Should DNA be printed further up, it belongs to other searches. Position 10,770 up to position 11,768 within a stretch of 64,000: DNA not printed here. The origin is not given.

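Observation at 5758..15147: Five-gene HTH / SNF2 helicase / DUF4391 / Mod / Res operon: a Type III R-M core with two extra uncharacterised partners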

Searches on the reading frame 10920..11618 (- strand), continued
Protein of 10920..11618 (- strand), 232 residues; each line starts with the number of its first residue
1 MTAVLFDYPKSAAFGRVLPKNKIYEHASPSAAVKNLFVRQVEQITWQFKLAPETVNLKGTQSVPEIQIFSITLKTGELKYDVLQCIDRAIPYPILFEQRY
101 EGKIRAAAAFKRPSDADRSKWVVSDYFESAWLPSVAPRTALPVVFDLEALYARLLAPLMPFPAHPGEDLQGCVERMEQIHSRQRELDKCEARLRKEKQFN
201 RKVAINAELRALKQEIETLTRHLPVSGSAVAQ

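Call 39: get_annotated_region(hit=H56, flank=9000)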
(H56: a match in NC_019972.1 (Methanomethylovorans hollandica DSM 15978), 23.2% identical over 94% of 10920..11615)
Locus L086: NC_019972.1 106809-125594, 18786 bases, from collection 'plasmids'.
description: Methanomethylovorans hollandica DSM 15978 plasmid pMETHO01, complete sequence
organism: Methanomethylovorans hollandica DSM 15978 (NCBI taxid 867904)
taxonomy: Archaea; Euryarchaeota; Methanomicrobia; Methanosarcinales; Methanosarcinaceae; Methanomethylovorans; Methanomethylovorans hollandica; Methanomethylovorans hollandica DSM 15978
host: -; source: -; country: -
typing (MOB-suite, as given by PLSDB): non-mobilizable; replicon rep_cluster_57
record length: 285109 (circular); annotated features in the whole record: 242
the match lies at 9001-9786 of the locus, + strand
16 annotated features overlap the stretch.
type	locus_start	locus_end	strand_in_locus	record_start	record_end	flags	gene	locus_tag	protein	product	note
CDS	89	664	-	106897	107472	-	-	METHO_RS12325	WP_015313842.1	hypothetical protein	-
CDS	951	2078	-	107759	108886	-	-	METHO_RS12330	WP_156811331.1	ISH3 family transposase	-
CDS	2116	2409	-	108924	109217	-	-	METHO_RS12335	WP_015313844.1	hypothetical protein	-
CDS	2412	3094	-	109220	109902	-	-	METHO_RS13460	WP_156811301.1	IS1 family transposase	-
CDS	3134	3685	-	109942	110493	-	-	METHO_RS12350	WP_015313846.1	hypothetical protein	-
CDS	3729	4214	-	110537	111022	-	-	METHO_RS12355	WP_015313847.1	hypothetical protein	-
CDS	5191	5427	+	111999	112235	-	-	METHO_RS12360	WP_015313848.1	hypothetical protein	-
CDS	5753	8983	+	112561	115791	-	-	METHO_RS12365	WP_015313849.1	helicase-related protein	-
CDS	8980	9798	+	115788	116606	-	-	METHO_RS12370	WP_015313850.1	DUF4391 domain-containing protein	-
CDS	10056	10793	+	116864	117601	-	-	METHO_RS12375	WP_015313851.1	hypothetical protein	-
CDS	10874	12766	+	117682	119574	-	-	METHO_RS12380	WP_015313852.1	site-specific DNA-methyltransferase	GO:0006306 - DNA methylation [Evidence IEA]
CDS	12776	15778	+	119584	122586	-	-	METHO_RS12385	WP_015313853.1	DEAD/DEAH box helicase family protein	-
CDS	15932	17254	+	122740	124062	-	-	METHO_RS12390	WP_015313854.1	restriction endonuclease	GO:0009307 - DNA restriction-modification system [Evidence IEA]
CDS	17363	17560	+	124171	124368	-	-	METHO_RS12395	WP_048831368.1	hypothetical protein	-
CDS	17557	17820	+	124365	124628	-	-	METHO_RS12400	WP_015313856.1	type II toxin-antitoxin system RelE/ParE family toxin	GO:0030541 - plasmid partitioning [Evidence IEA]; GO:0051290 - protein heterotetramerization [Evidence IEA]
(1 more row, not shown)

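Call 40: get_annotated_region(hit=H48, flank=9000)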
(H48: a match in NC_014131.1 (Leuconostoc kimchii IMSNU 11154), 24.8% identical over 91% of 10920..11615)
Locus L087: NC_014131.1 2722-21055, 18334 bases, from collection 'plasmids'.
description: Leuconostoc kimchii IMSNU 11154 plasmid LkipL4701, complete sequence
organism: Leuconostoc kimchii IMSNU 11154 (NCBI taxid 762051)
taxonomy: Bacteria; Bacillota; Bacilli; Lactobacillales; Lactobacillaceae; Leuconostoc; Leuconostoc kimchii; Leuconostoc kimchii IMSNU 11154
host: -; source: -; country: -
typing (MOB-suite, as given by PLSDB): mobilizable; replicon rep_cluster_589; relaxase MOBV
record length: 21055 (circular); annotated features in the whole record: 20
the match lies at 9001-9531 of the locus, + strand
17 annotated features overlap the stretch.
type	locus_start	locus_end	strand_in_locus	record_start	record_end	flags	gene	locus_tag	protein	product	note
CDS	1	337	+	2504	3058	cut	-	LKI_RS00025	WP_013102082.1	recombinase family protein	GO:0006310 - DNA recombination [Evidence IEA]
CDS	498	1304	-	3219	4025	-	-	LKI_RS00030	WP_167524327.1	IS3 family transposase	-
CDS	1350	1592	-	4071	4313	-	-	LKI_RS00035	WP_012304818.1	transposase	GO:0006313 - DNA transposition [Evidence IEA]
CDS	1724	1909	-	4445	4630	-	-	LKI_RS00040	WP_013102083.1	hypothetical protein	-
CDS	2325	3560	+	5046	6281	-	mobV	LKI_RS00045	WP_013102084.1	MobV family relaxase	GO:0006310 - DNA recombination [Evidence IEA]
CDS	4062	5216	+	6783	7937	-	-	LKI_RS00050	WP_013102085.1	RepB family plasmid replication initiator protein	GO:0006270 - DNA replication initiation [Evidence IEA]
CDS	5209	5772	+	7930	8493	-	-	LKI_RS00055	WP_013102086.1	hypothetical protein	-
CDS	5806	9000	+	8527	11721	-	-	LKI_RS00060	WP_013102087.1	helicase-related protein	-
CDS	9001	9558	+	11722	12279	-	-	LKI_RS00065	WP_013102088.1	DUF4391 domain-containing protein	-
CDS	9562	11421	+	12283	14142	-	-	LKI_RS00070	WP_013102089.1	DNA methyltransferase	GO:0006306 - DNA methylation [Evidence IEA]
CDS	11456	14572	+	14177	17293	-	-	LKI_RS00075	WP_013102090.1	DEAD/DEAH box helicase family protein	-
CDS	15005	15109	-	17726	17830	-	-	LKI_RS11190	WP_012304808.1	putative holin-like toxin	-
CDS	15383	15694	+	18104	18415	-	trxA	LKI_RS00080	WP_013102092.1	thioredoxin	-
CDS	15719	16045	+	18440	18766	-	-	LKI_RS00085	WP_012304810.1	thioredoxin family protein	-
CDS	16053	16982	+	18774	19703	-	trxB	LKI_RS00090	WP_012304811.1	thioredoxin-disulfide reductase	-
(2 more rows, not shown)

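Call 41: get_annotated_region(hit=H47, flank=9000)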
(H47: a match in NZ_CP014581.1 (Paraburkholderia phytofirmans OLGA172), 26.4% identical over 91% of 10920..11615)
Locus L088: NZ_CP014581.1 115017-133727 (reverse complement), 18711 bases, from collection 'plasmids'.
description: Paraburkholderia phytofirmans OLGA172 plasmid pOLGA2, complete sequence
organism: Paraburkholderia phytofirmans OLGA172 (NCBI taxid 1417228)
taxonomy: Bacteria; Pseudomonadota; Betaproteobacteria; Burkholderiales; Burkholderiaceae; Paraburkholderia; Paraburkholderia phytofirmans; Paraburkholderia phytofirmans OLGA172
host: -; source: -; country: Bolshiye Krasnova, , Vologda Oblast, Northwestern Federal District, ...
typing (MOB-suite, as given by PLSDB): conjugative; relaxase MOBF; mating-pair formation MPF_F
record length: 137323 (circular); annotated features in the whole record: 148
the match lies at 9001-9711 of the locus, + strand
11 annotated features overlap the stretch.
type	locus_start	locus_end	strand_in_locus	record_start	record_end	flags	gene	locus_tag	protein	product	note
CDS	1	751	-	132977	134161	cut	-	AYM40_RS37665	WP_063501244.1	AAA family ATPase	-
CDS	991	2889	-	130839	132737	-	-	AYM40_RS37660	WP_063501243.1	phage integrase family protein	-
CDS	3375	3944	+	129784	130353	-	-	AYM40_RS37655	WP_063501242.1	hypothetical protein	-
CDS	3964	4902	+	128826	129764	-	-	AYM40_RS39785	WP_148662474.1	hypothetical protein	-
CDS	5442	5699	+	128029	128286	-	-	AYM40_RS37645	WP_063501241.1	hypothetical protein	-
CDS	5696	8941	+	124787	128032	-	-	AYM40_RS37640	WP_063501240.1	helicase-related protein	-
CDS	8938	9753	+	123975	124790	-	-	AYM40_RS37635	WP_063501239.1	DUF4391 domain-containing protein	-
CDS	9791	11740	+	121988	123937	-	-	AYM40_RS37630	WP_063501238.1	site-specific DNA-methyltransferase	GO:0006306 - DNA methylation [Evidence IEA]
CDS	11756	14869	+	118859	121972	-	-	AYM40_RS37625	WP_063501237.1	DEAD/DEAH box helicase family protein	-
CDS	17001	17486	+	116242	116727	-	-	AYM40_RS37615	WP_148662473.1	hypothetical protein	-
CDS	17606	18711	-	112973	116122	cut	-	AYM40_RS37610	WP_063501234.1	error-prone DNA polymerase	-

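Call 42: get_annotated_region(hit=H58, flank=9000)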
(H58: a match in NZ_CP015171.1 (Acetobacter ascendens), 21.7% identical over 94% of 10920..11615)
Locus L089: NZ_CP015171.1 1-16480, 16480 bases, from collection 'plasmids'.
description: Acetobacter ascendens strain LMG 1591 plasmid unnamed3, complete sequence
organism: Acetobacter ascendens (NCBI taxid 481146)
taxonomy: Bacteria; Pseudomonadota; Alphaproteobacteria; Rhodospirillales; Acetobacteraceae; Acetobacter; Acetobacter ascendens
host: -; source: single cell; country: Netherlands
typing (MOB-suite, as given by PLSDB): mobilizable; relaxase MOBQ
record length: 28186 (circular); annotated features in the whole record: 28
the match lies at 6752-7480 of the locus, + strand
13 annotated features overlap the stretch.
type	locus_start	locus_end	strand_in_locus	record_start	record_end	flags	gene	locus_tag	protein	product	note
CDS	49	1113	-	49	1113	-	-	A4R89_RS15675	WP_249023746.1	Abi family protein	-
CDS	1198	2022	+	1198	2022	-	-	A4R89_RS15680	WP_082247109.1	IS5-like element IS12528 family transposase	GO:0006313 - DNA transposition [Evidence IEA]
CDS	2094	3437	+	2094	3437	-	-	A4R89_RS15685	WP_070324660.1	IS1182 family transposase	-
CDS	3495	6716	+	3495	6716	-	-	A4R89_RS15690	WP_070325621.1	helicase-related protein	-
CDS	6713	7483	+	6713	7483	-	-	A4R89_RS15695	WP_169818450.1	DUF4391 domain-containing protein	-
CDS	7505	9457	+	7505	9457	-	-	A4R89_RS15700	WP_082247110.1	site-specific DNA-methyltransferase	GO:0006306 - obsolete DNA methylation [Evidence IEA]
CDS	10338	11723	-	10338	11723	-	-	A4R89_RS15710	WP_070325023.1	IS1380-like element IS1380A family transposase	GO:0006313 - DNA transposition [Evidence IEA]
CDS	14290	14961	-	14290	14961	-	-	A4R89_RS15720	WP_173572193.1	DUF6118 family protein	-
CDS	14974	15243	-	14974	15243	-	-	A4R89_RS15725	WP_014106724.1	Txe/YoeB family addiction module toxin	GO:0008219 - cell death [Evidence IEA]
CDS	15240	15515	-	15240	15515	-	-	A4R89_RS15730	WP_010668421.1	type II toxin-antitoxin system prevent-host-death family antitoxin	GO:0008219 - cell death [Evidence IEA]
CDS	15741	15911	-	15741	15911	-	-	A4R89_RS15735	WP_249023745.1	plasmid stabilization protein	-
CDS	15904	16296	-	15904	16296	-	-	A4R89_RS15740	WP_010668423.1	PIN domain nuclease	-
CDS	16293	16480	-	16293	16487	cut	-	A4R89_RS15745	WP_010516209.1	type II toxin-antitoxin system VapB family antitoxin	-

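Call 43: find_homologous_proteins(query=A1, max_evalue=0.001)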
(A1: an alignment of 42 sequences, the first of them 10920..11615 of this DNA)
Query A1 (42 sequences) (231 aa, profile of the alignment): 4138 proteins with E <= 0.001 among 8000 candidates; the best 120 are listed.
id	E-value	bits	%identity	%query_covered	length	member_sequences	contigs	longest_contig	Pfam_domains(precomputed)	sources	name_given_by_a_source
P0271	1.4e-93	330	70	98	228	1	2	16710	PF14335.12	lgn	-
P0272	7.6e-93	328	60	95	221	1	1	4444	PF14335.12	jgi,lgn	jgi:hypothetical protein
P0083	2.4e-92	326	76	96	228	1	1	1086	PF14335.12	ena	-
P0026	3.2e-92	326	83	100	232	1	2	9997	PF14335.12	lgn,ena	-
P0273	4.1e-92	326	62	94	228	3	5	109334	PF14335.12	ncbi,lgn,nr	ncbi:MAG: DUF4391 domain-containing protein [Nitrospirales bacterium]|nr:DUF4391 domain-containing p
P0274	4.5e-92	325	58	94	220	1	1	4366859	PF14335.12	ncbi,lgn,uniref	ncbi:DUF4391 domain-containing protein [Methylomicrobium lacus]|uniref:DUF4391 domain-containing pro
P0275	4.6e-92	325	73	94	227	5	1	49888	PF14335.12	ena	-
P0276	5.2e-92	325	61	94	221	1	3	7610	PF14335.12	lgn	-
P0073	6.4e-92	325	78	95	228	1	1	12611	PF14335.12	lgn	-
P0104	6.5e-92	325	71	100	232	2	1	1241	PF14335.12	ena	-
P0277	1.1e-91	324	69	94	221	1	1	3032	PF14335.12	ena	-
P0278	1.1e-91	324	60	93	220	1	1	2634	PF14335.12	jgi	-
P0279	1.2e-91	324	59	94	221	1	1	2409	PF14335.12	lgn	-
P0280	1.3e-91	324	58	93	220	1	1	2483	PF14335.12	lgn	-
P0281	1.3e-91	324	59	94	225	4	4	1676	PF14335.12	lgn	-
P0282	1.4e-91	324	56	95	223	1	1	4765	PF14335.12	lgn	-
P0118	1.5e-91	324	75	94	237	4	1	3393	PF14335.12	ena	-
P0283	1.6e-91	324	57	95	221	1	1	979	PF14335.12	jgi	-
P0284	1.6e-91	324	59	93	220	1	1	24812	PF14335.12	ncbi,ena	-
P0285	1.6e-91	324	59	95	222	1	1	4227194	PF14335.12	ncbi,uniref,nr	ncbi:DUF4391 domain-containing protein [Orrella marina]|uniref:DUF4391 domain-containing protein n=1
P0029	1.6e-91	324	83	100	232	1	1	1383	PF14335.12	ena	-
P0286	2.0e-91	323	57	94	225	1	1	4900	PF14335.12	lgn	-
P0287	2.0e-91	323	73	94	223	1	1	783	PF14335.12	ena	-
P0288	2.2e-91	323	58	94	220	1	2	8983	PF14335.12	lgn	-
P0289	2.3e-91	323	58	95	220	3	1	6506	PF14335.12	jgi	jgi:hypothetical protein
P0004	2.5e-91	323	92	100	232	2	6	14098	PF14335.12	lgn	-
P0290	2.6e-91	323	73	96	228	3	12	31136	PF14335.12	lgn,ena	-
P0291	2.6e-91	323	59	94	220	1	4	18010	PF14335.12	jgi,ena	jgi:hypothetical protein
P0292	2.8e-91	323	58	95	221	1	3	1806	PF14335.12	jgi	-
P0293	2.8e-91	323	69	99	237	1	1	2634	PF14335.12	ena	-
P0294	2.9e-91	323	70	98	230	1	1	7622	PF14335.12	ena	-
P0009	3.1e-91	323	90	100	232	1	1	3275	PF14335.12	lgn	-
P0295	3.1e-91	323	57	95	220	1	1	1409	PF14335.12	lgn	-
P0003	3.1e-91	323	92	100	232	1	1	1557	PF14335.12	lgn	-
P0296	3.7e-91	322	59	93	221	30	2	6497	PF14335.12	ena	-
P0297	4.0e-91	322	66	94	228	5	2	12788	PF14335.12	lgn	-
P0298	4.2e-91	322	64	94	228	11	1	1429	PF14335.12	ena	-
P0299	4.3e-91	322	64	94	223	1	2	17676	PF14335.12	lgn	-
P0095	4.3e-91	322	71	100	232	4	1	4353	PF14335.12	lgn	-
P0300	4.5e-91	322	71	95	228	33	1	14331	PF14335.12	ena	-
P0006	4.7e-91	322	91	100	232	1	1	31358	PF14335.12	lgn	-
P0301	4.8e-91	322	58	92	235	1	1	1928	PF14335.12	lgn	-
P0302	5.3e-91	322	65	93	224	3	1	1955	PF14335.12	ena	-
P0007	5.6e-91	322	91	100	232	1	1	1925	PF14335.12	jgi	-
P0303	5.8e-91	322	65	94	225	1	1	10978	PF14335.12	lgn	-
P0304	6.1e-91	322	63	94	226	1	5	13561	PF14335.12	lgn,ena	-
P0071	6.2e-91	322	77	95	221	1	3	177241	PF14335.12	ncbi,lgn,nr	ncbi:MAG: DUF4391 domain-containing protein [Desulfobacterales bacterium]|nr:DUF4391 domain-containi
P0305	6.3e-91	322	69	97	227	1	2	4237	PF14335.12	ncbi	ncbi:MAG: DUF4391 domain-containing protein [Syntrophobacteraceae bacterium]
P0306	6.5e-91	322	61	94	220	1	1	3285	PF14335.12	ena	-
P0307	6.8e-91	322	60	94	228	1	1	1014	PF14335.12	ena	-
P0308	7.1e-91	321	58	95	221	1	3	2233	PF14335.12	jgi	jgi:Domain of unknown function (DUF4391)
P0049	7.3e-91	321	80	95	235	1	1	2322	PF14335.12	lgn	-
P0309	8.3e-91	321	70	96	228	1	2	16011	PF14335.12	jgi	jgi:hypothetical protein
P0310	8.5e-91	321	62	93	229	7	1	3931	PF14335.12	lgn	-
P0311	8.7e-91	321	58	93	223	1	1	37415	PF14335.12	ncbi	ncbi:MAG: DUF4391 domain-containing protein [Methylobacter sp.]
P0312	8.9e-91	321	65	92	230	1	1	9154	PF14335.12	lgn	-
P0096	9.2e-91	321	75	95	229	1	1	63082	PF14335.12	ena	-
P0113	9.4e-91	321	71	97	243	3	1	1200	PF14335.12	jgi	jgi:hypothetical protein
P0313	9.8e-91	321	62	95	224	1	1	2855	PF14335.12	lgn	-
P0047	1.0e-90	321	81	95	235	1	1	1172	PF14335.12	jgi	jgi:hypothetical protein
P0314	1.1e-90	321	64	95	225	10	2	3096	PF14335.12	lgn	-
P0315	1.1e-90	321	57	93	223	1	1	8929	PF14335.12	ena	-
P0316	1.1e-90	321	58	94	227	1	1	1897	PF14335.12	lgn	-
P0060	1.1e-90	321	73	99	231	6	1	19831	PF14335.12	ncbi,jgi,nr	ncbi:MAG: DUF4391 domain-containing protein [Chlorobium sp.]|nr:DUF4391 domain-containing protein [C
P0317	1.1e-90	321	62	97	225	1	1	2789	PF14335.12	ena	-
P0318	1.1e-90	321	69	94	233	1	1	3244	PF14335.12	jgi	jgi:Domain of unknown function (DUF4391)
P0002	1.2e-90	321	94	100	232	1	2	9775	PF14335.12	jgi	-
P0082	1.2e-90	321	76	95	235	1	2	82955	PF14335.12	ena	-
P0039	1.2e-90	321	84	95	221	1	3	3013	PF14335.12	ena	-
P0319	1.2e-90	321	72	94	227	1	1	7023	PF14335.12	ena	-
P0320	1.3e-90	321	57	94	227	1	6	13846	PF14335.12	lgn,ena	-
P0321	1.3e-90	321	63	94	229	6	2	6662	PF14335.12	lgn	-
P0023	1.3e-90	321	86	100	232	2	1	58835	PF14335.12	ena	-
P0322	1.4e-90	321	58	93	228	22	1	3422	PF14335.12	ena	-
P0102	1.4e-90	320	72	100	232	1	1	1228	PF14335.12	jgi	-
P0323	1.4e-90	320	62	94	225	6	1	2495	PF14335.12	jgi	jgi:hypothetical protein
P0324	1.5e-90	320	69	95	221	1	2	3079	PF14335.12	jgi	jgi:hypothetical protein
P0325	1.5e-90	320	56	94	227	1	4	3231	PF14335.12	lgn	-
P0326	1.5e-90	320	69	95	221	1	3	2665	PF14335.12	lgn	-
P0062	1.8e-90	320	72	100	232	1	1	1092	PF14335.12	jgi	jgi:hypothetical protein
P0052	1.9e-90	320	77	99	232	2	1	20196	PF14335.12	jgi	jgi:hypothetical protein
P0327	2.0e-90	320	63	95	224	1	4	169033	PF14335.12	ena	-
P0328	2.0e-90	320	60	94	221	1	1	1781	PF14335.12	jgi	jgi:hypothetical protein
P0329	2.2e-90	320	56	94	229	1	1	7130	PF14335.12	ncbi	-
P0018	2.3e-90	320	88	100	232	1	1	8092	PF14335.12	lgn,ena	-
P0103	2.3e-90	320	71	99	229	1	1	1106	PF14335.12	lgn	-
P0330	2.3e-90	320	68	94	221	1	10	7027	PF14335.12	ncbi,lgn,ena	-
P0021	2.3e-90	320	86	99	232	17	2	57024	PF14335.12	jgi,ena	-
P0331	2.4e-90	320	58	95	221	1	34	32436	PF14335.12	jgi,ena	-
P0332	2.4e-90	320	65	99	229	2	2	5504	PF14335.12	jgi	jgi:hypothetical protein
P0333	2.5e-90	320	58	95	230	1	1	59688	PF14335.12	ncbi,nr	ncbi:MAG: DUF4391 domain-containing protein [Mariprofundaceae bacterium]|nr:DUF4391 domain-containin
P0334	2.5e-90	320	66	98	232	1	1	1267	PF14335.12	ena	-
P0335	2.5e-90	320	66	93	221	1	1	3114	PF14335.12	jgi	jgi:hypothetical protein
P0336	2.5e-90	320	68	94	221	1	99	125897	PF14335.12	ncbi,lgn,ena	-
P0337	2.5e-90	320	59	94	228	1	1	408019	PF14335.12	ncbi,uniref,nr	ncbi:DUF4391 domain-containing protein [Nitrosomonas sp. HPC101]|uniref:DUF4391 domain-containing pr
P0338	2.6e-90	320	57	94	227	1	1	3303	PF14335.12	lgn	-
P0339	2.6e-90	320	67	94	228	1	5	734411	PF14335.12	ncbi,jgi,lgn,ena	-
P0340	2.7e-90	320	59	93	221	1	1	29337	PF14335.12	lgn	-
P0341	2.7e-90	320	67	95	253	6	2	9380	PF14335.12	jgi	-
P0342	2.7e-90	320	68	94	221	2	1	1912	PF14335.12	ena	-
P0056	2.8e-90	320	75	100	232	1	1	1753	PF14335.12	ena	-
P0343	2.8e-90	320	60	95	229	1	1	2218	PF14335.12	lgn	-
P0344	2.8e-90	320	56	94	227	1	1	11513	PF14335.12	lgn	-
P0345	2.8e-90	320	58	95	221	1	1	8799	PF14335.12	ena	-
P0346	2.9e-90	319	66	94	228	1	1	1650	PF14335.12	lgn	-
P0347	2.9e-90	319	57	94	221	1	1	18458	PF14335.12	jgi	jgi:Domain of unknown function (DUF4391)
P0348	3.0e-90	319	62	94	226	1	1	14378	PF14335.12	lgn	-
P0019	3.0e-90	319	87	100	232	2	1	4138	PF14335.12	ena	-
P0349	3.0e-90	319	64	94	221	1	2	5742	PF14335.12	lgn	-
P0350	3.0e-90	319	70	98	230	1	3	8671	PF14335.12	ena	-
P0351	3.1e-90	319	55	95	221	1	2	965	PF14335.12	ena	-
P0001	3.2e-90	319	95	100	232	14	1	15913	PF14335.12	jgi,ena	-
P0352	3.4e-90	319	62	94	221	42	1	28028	PF14335.12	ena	-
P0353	3.4e-90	319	58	94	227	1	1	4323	PF14335.12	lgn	-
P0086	3.5e-90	319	73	100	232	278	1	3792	PF14335.12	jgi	jgi:hypothetical protein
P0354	3.6e-90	319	60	94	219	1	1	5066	PF14335.12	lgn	-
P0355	3.6e-90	319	56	93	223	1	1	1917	PF14335.12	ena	-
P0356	3.7e-90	319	57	94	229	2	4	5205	PF14335.12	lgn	-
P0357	3.9e-90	319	55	93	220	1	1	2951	PF14335.12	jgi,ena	-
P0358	4.0e-90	319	64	95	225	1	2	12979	PF14335.12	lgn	-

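Call 49: search_solved_structures(query=A1, max_evalue=10)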
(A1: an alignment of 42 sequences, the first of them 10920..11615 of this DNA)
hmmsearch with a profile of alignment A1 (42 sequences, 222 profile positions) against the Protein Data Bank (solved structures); distinct sequences matched with E-value up to 10: 4.
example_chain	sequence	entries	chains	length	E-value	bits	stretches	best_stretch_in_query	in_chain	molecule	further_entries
4uzx_A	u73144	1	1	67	0.69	12.4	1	161-210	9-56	PROTEIN THO1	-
8enk_E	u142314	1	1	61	0.92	12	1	161-210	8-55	Protein THO1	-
6he5_H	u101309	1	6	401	0.92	12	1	168-220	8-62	Proteasome-activating nucleotidase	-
6ch3_B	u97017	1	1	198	1.1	11.8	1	143-177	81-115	Flagellar secretion chaperone FliS,Flagellin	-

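Call 59: predict_structure(alignment_id=A3)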
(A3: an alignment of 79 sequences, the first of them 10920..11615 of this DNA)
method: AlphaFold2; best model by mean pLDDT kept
length: 231 residues; sequences in the alignment: 79
mean_pLDDT: 89.2   pTM: 0.80
mean pLDDT of the five models: 89.2, 88.9, 88.1, 87.0, 86.9
residues with pLDDT >= 90: 166; 70-90: 52; 50-70: 4; < 50: 9
segments of 3 or more residues with pLDDT < 50: 223-231
pLDDT, mean of each block of 10 residues (from residue 1): 84 91 91 95 95 92 94 94 90 94 94 87 90 92 93 91 86 90 94 93 94 91 41 33
secondary structure, 60 per line:
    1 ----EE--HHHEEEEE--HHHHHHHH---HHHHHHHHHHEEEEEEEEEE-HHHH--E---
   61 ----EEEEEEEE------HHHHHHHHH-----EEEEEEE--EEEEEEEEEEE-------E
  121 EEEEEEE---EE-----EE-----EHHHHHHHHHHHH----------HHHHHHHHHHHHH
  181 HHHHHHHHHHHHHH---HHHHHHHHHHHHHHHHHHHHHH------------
elements in order: E12-16 H19-26 H30-39 E40-49 H51-54 E65-72 H79-87 E93-99 E102-112 E120-127 H146-157 H168-194 H198-219

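Call 63: fold_search(model_id=the predicted structure, library=pdb)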
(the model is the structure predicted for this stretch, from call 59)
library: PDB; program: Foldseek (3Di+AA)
matches with E <= 10: 627; with E <= 0.001: 0
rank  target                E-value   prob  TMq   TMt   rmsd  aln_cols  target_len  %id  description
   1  3bio_B                4.2e-02  0.35  0.18  0.14  14.2       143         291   10  Crystal structure of oxidoreductase (Gfo/Idh/MocA family member) from Porphyromonas gingivalis W83 (released 2007-12-25)
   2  3bio_A                6.0e-02  0.30  0.19  0.16  14.4       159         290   11  Crystal structure of oxidoreductase (Gfo/Idh/MocA family member) from Porphyromonas gingivalis W83 (released 2007-12-25)
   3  6c0f_I                8.2e-02  0.14  0.15  0.13  11.6       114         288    8  Yeast nucleolar pre-60S ribosomal subunit (state 2) (released 2018-03-14)
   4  2zvf_F                9.2e-02  0.30  0.15  0.19   9.1        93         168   10  Crystal structure of Archaeoglobus fulgidus alanyl-tRNA synthetase C-terminal dimerization domain (released 2009-06-30)
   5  5cw3_A                1.2e-01  0.15  0.19  0.18  18.3       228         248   10  Structure of CfBRCC36-CfKIAA0157 complex (Zn Edge) (released 2015-09-16)
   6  5cw4_C                1.8e-01  0.14  0.20  0.20  16.5       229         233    9  Structure of CfBRCC36-CfKIAA0157 complex (Selenium Edge) (released 2015-09-16)
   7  8eth_x                2.3e-01  0.09  0.14  0.12  10.2        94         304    8  Ytm1 associated 60S nascent ribosome State 1B (released 2022-11-30)
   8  5cw4_A                2.7e-01  0.11  0.19  0.18  18.1       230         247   10  Structure of CfBRCC36-CfKIAA0157 complex (Selenium Edge) (released 2015-09-16)
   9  5cw5_C                2.9e-01  0.12  0.19  0.20  16.6       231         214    7  Structure of CfBRCC36-CfKIAA0157 complex (QSQ mutant) (released 2015-09-16)
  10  7mqa_SM               3.0e-01  0.10  0.14  0.12  10.3       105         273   10  Cryo-EM structure of the human SSU processome, state post-A1 (released 2021-09-22)
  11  8ir3_T                3.0e-01  0.03  0.11  0.10  12.7       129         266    8  human nuclear pre-60S ribosomal particle - State B' (released 2023-08-09)
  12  8fkp_NS               3.2e-01  0.09  0.15  0.13   9.0        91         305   13  Human nucleolar pre-60S ribosomal subunit (State A1) (released 2023-07-12)
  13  5o9e_A                3.2e-01  0.08  0.14  0.15  10.2       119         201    5  Crystal structure of the Imp4-Mpp10 complex from Chaetomium thermophilum (released 2017-08-30)
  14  9a7x_B                3.4e-01  0.20  0.16  0.05   9.3        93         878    8  Integrative model of ISPT-SYA by crosslinking MS and deep learning (released 2024-09-18)
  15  7bih_B                3.4e-01  0.18  0.12  0.07   5.0        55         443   11  Crystal structure of RecJ-Cdc45 from Methanothermobacter Thermoautotrophicus in the closed state. (released 2022-07-27)
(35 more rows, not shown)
